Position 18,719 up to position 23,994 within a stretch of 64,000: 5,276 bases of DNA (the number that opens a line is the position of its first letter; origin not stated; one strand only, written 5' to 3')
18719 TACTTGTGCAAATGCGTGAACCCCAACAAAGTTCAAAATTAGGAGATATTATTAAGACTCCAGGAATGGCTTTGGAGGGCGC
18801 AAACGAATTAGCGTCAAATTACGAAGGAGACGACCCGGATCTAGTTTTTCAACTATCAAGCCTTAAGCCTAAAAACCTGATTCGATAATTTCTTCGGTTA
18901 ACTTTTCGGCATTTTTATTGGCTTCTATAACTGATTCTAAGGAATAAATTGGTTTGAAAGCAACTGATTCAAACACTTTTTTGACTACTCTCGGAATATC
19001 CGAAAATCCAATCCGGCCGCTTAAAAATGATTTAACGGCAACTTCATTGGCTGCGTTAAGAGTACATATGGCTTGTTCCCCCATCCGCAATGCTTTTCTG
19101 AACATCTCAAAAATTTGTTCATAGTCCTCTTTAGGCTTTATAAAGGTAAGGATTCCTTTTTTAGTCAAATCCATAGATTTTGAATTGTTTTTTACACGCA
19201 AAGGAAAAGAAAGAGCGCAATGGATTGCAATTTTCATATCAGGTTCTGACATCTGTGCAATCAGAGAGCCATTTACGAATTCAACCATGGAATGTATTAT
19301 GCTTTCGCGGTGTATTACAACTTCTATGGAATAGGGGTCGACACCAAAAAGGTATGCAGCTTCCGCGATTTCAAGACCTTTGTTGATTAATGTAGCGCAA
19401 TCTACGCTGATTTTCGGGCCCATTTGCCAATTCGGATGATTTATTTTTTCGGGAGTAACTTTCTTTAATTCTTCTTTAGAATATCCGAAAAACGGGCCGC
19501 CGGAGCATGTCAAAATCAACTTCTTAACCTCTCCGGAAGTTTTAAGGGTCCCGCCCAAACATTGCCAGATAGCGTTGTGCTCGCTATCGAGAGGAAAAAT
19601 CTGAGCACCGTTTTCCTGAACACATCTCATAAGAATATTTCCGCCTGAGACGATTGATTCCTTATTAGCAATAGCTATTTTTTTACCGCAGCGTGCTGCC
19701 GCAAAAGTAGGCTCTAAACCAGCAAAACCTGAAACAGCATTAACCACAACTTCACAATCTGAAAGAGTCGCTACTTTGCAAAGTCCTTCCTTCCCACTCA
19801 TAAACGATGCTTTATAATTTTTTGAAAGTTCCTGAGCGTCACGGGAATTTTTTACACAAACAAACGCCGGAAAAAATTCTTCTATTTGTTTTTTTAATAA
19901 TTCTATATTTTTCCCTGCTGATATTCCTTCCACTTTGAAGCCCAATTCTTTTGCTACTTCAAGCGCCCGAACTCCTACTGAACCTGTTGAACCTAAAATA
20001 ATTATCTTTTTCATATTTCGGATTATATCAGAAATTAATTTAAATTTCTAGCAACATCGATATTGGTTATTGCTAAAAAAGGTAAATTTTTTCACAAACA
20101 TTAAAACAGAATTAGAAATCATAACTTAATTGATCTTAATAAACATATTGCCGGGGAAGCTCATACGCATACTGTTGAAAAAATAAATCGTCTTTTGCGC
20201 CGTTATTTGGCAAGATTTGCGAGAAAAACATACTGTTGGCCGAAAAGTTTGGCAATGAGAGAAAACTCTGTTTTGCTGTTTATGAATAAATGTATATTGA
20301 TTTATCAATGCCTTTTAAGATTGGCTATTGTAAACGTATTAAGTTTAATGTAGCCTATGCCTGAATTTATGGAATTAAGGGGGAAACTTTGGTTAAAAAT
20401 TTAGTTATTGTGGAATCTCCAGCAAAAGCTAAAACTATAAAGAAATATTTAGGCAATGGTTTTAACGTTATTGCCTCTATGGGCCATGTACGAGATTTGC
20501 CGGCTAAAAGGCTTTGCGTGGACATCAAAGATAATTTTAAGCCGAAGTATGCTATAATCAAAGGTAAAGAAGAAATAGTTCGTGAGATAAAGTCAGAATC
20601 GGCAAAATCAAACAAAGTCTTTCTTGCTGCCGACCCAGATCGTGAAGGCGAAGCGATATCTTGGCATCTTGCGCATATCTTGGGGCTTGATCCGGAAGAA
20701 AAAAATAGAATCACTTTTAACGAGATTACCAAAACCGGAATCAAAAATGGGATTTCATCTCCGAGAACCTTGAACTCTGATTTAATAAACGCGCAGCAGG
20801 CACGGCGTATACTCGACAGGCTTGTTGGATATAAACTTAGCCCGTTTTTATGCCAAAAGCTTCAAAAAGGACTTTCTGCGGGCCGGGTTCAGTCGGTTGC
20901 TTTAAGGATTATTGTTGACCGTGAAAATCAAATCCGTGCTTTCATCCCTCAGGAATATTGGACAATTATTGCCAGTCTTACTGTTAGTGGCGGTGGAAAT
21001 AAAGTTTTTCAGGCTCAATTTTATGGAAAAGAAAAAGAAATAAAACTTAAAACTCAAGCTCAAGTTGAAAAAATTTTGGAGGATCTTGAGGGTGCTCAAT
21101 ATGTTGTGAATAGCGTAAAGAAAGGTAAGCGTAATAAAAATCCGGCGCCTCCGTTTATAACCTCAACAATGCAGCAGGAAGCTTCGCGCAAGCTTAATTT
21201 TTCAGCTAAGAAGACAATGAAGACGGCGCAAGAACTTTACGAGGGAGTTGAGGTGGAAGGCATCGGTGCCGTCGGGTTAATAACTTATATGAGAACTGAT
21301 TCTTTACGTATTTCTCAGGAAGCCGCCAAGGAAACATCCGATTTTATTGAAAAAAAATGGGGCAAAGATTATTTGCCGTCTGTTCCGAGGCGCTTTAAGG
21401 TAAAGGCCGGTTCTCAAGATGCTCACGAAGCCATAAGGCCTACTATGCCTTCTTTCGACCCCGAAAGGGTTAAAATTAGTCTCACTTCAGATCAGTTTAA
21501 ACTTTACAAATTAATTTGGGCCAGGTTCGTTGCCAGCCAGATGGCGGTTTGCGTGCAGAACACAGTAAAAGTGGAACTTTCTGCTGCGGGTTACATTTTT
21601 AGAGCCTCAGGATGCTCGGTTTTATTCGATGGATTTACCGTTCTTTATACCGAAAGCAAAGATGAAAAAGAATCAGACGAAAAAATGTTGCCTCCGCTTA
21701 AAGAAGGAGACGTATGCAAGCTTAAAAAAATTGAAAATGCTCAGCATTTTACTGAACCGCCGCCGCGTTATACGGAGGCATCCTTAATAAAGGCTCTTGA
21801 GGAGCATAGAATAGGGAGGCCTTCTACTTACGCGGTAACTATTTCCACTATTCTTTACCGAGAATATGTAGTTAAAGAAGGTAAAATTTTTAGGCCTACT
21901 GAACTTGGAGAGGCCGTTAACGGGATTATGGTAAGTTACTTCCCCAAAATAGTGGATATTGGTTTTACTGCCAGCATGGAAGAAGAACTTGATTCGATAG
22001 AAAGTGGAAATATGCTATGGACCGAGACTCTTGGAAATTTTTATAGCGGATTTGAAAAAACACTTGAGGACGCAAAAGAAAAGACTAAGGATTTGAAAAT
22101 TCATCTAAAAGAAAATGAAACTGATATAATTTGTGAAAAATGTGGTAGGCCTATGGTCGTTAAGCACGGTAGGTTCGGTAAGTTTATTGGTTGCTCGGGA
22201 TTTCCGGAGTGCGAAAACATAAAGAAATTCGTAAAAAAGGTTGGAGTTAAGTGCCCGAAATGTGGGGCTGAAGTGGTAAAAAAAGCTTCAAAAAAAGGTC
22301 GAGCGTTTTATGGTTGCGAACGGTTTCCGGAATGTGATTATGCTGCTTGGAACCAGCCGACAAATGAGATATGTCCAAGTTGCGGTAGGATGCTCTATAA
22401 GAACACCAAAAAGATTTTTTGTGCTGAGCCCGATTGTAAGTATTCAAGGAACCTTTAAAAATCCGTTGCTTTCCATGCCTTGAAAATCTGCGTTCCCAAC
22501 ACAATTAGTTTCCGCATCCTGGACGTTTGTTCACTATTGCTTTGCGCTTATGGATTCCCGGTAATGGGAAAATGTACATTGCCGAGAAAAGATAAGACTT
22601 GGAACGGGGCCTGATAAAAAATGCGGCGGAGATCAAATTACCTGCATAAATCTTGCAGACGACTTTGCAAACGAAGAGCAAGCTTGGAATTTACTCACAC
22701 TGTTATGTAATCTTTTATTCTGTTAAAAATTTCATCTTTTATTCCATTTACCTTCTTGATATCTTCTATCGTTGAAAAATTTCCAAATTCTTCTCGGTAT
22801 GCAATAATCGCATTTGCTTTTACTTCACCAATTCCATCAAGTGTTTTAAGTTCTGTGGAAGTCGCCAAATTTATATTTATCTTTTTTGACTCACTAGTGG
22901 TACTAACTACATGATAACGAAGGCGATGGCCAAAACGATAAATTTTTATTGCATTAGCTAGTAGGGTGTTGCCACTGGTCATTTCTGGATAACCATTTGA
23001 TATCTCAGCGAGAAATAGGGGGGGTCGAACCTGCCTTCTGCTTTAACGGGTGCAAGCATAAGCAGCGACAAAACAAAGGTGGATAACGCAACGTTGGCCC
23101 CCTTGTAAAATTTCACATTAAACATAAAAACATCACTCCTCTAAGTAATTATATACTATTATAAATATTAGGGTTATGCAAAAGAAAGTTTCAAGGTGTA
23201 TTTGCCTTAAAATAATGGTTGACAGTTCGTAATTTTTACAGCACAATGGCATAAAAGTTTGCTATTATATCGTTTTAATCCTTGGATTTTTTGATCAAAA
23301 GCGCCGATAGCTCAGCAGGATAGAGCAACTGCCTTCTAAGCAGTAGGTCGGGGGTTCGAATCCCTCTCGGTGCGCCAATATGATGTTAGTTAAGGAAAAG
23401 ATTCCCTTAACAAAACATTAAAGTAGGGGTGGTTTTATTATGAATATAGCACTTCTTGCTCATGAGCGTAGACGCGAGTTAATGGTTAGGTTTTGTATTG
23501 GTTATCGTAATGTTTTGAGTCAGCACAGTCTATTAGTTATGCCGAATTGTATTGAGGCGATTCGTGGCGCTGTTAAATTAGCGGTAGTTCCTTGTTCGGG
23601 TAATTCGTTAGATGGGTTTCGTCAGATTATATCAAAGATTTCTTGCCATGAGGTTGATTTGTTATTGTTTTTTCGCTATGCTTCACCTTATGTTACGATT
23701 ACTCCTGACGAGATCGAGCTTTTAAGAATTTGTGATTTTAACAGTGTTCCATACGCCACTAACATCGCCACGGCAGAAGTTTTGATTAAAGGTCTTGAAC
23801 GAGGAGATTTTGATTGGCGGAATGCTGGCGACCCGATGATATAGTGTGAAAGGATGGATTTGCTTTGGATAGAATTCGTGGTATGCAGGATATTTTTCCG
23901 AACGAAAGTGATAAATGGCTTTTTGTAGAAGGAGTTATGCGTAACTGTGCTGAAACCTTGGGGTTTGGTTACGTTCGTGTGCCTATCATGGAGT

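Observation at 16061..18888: Orphan two-gene module (213 aa + 624 aa) between the nusG/rplKA cluster and dxr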

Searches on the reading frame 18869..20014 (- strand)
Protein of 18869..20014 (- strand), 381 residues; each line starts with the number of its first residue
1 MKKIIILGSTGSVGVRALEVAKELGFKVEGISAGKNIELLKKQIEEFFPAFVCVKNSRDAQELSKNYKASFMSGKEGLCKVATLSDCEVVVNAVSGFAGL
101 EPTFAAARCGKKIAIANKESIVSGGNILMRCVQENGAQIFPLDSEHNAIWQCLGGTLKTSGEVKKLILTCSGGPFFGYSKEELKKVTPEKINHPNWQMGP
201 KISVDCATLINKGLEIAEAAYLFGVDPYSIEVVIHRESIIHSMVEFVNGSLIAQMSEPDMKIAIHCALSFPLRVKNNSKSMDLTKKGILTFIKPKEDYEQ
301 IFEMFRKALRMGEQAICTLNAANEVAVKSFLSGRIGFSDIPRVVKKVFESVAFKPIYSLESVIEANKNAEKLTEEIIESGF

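Call 21: find_related_loci(query=window:18869-20014:-, collection=genome_contigs, flank=10000)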
Query window:18869-20014:- (381 aa) in genome_contigs; peptide patterns used: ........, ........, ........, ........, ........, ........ (x = any residue, [..] = any of these).
403 stretches matched a pattern; 324 encode a relative of the query (tblastn E <= 1e-3); the best 80 are kept; 80 distinct loci.
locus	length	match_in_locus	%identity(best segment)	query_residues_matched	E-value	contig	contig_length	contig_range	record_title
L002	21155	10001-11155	49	1-378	1e-115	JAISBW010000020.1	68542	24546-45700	MAG: Oscillospiraceae bacterium isolate Gx481_bin36 k119_1489557, whole genome shotgun sequence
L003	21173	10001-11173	42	1-378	3e-98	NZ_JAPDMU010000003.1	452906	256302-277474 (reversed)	Methylophaga sp. OBS3 NODE_3_length_452906_cov_11.497415, whole genome shotgun sequence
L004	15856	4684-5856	42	1-378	5e-97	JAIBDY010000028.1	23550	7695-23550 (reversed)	MAG: Piscirickettsiaceae bacterium isolate bin.8 k141_2220695_length_23550_cov_15.0000, whole genome shotgun sequence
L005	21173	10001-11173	41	1-378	4e-97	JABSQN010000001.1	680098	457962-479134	MAG: Piscirickettsiaceae bacterium isolate DT_61 DT-Methylophagaceae-2_scaffold_1, whole genome shotgun sequence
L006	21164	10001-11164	42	1-375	2e-96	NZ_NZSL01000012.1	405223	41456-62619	MAG: Methylophaga sp. isolate EAC20 38273, whole genome shotgun sequence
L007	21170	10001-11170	43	1-377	3e-96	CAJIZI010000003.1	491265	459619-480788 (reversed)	MAG: uncultured Gammaproteobacteria bacterium isolate FRAM18_bin228 genome assembly, contig: FRAM18_bin228-3, whole geno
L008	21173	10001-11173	42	1-378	3e-96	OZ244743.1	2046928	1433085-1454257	MAG: Methylophagaceae bacterium isolate bc1f9cef-c68b-4201-a6a9-0d3f467c5090 genome assembly, chromosome: 1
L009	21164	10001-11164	42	1-375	4e-96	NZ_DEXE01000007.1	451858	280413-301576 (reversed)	MAG: Methylophaga sp. UBA3192 UBA3192_contig_307, whole genome shotgun sequence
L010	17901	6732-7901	40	1-377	9e-96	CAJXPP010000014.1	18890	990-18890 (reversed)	MAG TPA_asm: uncultured Gammaproteobacteria bacterium isolate SRR3933271_bin.2_MetaBAT_v2.12.1_MAG genome assembly, cont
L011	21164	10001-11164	42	1-375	1e-95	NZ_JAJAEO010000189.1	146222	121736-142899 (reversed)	Methylophaga pinxianii strain TMB456 NODE_34_length_146124_cov_265.202545, whole genome shotgun sequence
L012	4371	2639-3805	40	2-377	1e-95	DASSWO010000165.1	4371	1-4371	MAG TPA_asm: Methylophaga sp. isolate SMAG_U625 k141_1174354, whole genome shotgun sequence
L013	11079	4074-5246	41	1-378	2e-95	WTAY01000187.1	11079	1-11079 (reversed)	MAG: Methylophaga sp. isolate GLR1851 c_000000282706, whole genome shotgun sequence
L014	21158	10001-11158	42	2-378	3e-95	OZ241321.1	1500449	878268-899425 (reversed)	MAG: Methylophagaceae bacterium isolate 17dce968-e146-4acd-b8b0-875679120613 genome assembly, chromosome: 1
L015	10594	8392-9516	41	2-363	3e-95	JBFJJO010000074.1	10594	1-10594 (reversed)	MAG: Methylophaga sp. isolate Mix_sand17.2022.03.D.25 k141_2172549_length_10594_cov_11.2863, whole genome shotgun sequen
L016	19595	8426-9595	41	1-377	9e-95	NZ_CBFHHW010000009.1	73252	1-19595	MAG: Methylophaga sp. isolate AGTU_289_bin_48_strict AGTU_289_bin_48_strict_c9, whole genome shotgun sequence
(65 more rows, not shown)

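Call 29: find_related_loci(query=window:18869-20014:-, collection=metagenome_contigs, flank=10000)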
Query window:18869-20014:- (381 aa) in metagenome_contigs; peptide patterns used: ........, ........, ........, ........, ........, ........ (x = any residue, [..] = any of these).
600 stretches matched a pattern (row limit reached: there are more); 430 encode a relative of the query (tblastn E <= 1e-3); the best 80 are kept; 80 distinct loci.
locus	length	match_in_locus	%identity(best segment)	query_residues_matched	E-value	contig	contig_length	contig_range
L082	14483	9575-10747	44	1-378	1e-102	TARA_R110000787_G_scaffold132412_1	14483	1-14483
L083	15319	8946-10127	42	1-381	2e-98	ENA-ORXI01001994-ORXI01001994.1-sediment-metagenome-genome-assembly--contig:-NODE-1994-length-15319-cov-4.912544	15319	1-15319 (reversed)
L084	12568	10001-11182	42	1-381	4e-98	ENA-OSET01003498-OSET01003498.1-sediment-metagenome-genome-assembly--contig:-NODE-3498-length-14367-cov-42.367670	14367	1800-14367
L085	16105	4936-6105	40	1-377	1e-97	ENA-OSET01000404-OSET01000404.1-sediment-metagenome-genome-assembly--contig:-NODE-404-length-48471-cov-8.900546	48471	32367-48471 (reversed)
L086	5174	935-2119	41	1-381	8e-98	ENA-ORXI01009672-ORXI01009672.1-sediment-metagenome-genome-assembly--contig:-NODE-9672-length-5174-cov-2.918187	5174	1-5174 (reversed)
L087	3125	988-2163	41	1-379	2e-99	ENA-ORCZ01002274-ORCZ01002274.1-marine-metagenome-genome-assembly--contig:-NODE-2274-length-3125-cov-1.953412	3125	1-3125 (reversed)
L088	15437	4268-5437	41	1-377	3e-97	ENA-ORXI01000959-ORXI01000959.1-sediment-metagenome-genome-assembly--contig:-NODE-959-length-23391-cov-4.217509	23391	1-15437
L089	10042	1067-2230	42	1-375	2e-96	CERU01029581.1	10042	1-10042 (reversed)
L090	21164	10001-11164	42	1-375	6e-96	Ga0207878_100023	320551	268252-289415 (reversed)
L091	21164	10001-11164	42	1-375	6e-96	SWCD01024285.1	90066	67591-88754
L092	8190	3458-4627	41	2-378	6e-96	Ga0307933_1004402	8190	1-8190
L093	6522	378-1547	41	1-377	6e-96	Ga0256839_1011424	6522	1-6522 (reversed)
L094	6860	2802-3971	41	1-377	8e-96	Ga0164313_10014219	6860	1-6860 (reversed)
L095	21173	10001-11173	42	1-378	1e-95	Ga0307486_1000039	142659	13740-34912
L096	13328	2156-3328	40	1-378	8e-96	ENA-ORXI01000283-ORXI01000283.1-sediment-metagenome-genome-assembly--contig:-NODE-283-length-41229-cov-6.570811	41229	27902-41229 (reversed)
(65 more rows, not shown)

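Call 43: search_protein_families(library=pfam, proteins=[L002:17705-19090:-, L002:17403-17741:-, L002:8897-9976:+], max_evalue=0.1)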
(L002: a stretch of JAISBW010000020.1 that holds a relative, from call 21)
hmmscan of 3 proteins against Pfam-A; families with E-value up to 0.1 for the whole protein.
L002:17705-19090:- (461 aa): 1 family
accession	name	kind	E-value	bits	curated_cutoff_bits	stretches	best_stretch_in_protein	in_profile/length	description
PF00443.35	UCH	-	1.7e-08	34.9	23.9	1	94-160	2-57/254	Ubiquitin carboxyl-terminal hydrolase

L002:17403-17741:- (112 aa): 3 families
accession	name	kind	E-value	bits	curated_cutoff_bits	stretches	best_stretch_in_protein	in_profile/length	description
PF00443.35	UCH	-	5.9e-12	46.2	23.9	1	8-107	151-254/254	Ubiquitin carboxyl-terminal hydrolase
PF13423.12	UCH_1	-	0.012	15.7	22.2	1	51-87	270-317/317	Ubiquitin carboxyl-terminal hydrolase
PF08979.16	DUF1894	-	0.022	15.5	25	0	86-111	43-68/88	Domain of unknown function (DUF1894)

L002:8897-9976:+ (359 aa): 1 family
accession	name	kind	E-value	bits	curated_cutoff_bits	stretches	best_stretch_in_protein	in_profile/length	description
PF12700.13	HlyD_2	-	1.5e-07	30.9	25.1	1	7-354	13-401/416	HlyD family secretion protein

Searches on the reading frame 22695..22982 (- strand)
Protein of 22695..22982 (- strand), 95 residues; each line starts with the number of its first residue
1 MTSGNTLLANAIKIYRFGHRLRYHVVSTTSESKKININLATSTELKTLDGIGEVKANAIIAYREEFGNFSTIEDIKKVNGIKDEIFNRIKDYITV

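Call 76: search_protein_families(library=pfam, proteins=[window:22695-22982:-], max_evalue=0.01)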
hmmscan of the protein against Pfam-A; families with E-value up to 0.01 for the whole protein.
window:22695-22982:- (95 aa): 3 families
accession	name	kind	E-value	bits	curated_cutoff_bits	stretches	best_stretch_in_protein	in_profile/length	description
PF12836.13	HHH_3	-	7.3e-20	71.3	27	1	32-94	3-65/65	Helix-hairpin-helix motif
PF00633.29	HHH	-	7.7e-08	32.2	24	1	36-62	4-30/30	Helix-hairpin-helix motif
PF12826.13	HHH_2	-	0.0026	18.3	27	0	37-65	29-57/64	Helix-hairpin-helix motif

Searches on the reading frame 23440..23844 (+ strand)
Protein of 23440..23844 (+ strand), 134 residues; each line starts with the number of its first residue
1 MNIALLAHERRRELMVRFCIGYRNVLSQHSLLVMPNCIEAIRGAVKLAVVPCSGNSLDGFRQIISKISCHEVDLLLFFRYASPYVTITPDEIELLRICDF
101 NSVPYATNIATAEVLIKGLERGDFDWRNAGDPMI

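Call 43: search_protein_families(library=pfam, proteins=[window:23440-23844:+], max_evalue=0.1)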
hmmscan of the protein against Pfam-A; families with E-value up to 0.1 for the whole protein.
window:23440-23844:+ (134 aa): 1 family
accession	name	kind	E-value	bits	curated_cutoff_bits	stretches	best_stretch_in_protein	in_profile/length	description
PF02142.27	MGS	-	0.039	14.5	24.1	1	53-107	42-94/94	MGS-like domain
